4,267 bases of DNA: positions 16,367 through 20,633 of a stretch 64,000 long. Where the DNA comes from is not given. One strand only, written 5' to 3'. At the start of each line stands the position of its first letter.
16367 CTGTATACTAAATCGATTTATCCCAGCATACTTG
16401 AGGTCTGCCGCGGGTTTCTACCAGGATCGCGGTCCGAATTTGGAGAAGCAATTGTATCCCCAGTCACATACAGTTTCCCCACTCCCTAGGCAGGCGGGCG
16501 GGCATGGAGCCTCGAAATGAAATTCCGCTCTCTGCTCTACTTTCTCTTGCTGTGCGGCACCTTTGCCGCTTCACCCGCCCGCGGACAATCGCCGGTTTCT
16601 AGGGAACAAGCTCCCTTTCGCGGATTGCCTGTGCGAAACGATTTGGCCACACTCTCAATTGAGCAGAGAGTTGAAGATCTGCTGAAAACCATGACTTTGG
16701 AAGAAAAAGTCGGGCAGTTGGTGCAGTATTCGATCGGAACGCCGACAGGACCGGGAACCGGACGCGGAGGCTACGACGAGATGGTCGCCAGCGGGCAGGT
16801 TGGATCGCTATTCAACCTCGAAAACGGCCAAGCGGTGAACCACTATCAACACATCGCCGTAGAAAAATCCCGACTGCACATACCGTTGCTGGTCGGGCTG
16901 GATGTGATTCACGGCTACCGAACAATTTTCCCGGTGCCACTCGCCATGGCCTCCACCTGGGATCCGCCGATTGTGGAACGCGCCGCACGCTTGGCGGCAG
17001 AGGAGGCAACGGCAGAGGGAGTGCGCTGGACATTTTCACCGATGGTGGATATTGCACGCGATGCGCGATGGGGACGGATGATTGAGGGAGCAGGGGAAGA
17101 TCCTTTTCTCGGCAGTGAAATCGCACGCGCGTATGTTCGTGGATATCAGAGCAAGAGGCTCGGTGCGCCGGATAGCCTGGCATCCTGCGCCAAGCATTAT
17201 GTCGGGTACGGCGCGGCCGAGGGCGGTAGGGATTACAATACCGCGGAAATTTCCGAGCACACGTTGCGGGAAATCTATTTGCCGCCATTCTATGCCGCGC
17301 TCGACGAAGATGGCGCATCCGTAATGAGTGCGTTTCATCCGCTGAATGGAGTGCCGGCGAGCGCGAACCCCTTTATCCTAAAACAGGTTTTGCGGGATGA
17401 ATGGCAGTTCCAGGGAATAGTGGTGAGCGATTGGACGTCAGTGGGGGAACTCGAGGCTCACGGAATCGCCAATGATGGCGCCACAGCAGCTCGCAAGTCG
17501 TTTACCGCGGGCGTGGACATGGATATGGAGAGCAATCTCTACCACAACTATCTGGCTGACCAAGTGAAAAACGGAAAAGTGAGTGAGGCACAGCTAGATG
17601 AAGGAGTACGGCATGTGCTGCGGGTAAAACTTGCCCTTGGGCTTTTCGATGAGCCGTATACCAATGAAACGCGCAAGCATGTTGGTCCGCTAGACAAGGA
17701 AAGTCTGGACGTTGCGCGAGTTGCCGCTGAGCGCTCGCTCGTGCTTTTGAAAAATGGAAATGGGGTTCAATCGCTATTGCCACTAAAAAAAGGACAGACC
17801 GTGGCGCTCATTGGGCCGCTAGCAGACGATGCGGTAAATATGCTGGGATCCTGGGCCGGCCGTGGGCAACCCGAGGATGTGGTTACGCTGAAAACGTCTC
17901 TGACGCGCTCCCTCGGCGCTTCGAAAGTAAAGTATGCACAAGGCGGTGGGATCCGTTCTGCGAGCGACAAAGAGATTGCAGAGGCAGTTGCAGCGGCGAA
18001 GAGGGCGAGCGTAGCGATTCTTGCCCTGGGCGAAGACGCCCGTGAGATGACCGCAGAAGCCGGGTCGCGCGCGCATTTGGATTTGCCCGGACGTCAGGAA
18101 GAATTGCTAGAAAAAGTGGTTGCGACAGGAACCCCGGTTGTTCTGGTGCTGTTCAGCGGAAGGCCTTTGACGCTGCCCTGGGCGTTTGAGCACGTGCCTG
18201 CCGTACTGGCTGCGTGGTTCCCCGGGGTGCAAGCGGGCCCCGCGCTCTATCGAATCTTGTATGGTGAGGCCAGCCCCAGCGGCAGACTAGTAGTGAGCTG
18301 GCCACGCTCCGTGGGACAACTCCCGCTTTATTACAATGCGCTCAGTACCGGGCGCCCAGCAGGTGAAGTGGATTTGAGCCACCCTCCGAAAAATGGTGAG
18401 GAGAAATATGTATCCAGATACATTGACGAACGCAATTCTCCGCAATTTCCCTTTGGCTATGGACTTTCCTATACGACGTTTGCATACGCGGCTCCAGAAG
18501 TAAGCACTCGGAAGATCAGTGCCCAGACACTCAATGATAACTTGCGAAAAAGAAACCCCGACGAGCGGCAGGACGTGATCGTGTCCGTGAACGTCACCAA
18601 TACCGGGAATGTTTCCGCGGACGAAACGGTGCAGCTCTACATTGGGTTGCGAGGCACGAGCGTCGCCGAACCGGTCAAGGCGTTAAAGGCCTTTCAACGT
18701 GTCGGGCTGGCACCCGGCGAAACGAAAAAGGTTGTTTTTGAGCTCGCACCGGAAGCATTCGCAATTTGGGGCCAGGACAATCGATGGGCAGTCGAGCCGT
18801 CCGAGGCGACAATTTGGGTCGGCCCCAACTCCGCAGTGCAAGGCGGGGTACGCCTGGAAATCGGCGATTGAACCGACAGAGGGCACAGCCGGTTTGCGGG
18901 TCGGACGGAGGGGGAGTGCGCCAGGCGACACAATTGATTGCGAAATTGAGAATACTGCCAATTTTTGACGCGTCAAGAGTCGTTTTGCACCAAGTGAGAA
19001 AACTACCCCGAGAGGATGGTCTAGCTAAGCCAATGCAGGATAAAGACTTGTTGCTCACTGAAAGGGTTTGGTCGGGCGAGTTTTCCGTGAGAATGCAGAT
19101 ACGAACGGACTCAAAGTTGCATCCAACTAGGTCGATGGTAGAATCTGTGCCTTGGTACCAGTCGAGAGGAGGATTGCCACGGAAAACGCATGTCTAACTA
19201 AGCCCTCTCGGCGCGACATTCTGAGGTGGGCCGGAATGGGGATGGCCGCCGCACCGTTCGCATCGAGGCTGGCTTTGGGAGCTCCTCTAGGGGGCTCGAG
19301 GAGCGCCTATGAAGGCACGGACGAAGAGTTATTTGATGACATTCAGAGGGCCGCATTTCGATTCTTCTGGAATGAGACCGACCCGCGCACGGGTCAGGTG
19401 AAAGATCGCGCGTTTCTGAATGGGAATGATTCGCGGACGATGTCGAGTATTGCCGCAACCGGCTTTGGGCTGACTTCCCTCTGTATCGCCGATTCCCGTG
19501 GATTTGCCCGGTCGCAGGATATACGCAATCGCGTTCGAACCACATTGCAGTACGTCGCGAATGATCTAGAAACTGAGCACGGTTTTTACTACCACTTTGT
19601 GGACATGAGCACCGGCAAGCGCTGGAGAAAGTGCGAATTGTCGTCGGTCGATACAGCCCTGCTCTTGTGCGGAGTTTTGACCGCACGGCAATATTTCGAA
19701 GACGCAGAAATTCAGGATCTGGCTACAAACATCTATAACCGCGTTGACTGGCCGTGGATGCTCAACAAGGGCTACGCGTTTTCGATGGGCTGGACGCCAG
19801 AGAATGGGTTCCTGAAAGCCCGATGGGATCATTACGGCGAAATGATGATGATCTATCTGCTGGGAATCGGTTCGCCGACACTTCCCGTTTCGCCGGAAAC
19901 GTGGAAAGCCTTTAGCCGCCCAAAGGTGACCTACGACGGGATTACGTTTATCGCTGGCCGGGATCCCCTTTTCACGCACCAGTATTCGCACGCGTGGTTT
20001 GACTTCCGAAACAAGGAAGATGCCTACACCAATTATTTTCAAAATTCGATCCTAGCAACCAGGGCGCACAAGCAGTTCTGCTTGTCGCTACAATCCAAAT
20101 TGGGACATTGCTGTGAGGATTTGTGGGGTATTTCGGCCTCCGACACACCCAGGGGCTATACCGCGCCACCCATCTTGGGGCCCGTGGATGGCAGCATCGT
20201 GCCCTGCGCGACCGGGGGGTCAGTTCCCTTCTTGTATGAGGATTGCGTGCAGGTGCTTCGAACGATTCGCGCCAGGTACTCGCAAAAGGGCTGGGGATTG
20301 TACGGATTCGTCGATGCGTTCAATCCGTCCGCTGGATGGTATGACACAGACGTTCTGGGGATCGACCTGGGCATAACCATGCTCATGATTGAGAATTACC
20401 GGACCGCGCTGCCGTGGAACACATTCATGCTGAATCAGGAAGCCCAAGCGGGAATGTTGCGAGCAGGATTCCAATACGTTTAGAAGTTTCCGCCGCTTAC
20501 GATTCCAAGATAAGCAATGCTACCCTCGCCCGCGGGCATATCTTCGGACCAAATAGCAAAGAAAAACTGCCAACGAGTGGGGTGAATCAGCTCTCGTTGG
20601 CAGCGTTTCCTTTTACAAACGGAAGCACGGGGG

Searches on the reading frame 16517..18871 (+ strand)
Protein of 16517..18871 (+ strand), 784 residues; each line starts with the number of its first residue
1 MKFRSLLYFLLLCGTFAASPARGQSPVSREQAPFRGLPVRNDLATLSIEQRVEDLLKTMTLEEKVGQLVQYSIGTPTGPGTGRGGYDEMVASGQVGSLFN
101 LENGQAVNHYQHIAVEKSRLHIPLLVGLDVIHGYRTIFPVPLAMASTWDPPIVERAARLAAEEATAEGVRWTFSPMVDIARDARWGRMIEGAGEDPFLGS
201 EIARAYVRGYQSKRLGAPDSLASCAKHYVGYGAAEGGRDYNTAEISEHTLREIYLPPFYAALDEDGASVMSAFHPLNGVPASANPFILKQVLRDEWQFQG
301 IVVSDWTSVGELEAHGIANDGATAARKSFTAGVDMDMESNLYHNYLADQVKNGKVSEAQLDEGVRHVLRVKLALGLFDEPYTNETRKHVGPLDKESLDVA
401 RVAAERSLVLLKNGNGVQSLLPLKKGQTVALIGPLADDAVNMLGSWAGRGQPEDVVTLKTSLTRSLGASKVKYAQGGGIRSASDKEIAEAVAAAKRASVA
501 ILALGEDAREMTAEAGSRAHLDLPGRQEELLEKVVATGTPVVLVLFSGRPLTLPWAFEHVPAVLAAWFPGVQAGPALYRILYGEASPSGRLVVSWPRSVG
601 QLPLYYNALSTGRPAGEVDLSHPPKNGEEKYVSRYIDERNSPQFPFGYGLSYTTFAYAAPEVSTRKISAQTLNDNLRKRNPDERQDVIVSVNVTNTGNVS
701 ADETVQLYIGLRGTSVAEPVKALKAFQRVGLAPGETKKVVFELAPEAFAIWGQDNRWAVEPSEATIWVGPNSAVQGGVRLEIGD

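Call 61: search_protein_families(library=pfam, proteins=[window:16517-18871:+], max_evalue=0.00001)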
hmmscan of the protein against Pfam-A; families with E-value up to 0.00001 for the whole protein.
window:16517-18871:+ (784 aa): 3 families
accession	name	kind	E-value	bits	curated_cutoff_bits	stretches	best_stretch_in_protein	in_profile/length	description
PF00933.27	Glyco_hydro_3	-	5.1e-73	246.7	27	1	60-370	1-316/316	Glycosyl hydrolase family 3 N terminal domain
PF01915.27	Glyco_hydro_3_C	-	1e-50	172.9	31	1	408-652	1-200/200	Glycosyl hydrolase family 3 C-terminal domain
PF14310.12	Fn3-like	-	6.3e-23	81.1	25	1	703-772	1-71/71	Fibronectin type III-like domain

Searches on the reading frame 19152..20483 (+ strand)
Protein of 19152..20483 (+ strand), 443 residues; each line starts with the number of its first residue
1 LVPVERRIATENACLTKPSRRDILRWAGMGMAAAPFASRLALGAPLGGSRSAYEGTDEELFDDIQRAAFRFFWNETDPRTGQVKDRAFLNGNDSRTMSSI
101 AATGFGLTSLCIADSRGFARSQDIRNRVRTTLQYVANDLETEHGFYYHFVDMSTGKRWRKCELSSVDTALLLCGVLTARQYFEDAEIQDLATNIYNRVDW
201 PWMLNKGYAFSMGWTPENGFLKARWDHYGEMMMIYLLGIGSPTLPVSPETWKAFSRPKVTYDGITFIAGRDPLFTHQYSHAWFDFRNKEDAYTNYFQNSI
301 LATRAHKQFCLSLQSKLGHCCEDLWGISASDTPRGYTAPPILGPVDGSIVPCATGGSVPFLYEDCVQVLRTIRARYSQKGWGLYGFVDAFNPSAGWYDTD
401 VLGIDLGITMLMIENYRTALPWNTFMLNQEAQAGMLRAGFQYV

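Call 61: search_protein_families(library=pfam, proteins=[window:19152-20483:+], max_evalue=0.00001)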
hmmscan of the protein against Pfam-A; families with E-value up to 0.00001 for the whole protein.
window:19152-20483:+ (443 aa): 1 family
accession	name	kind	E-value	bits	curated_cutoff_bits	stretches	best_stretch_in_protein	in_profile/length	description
PF10091.15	Glycoamylase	-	9.9e-59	199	27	1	224-428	3-220/221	Putative glucoamylase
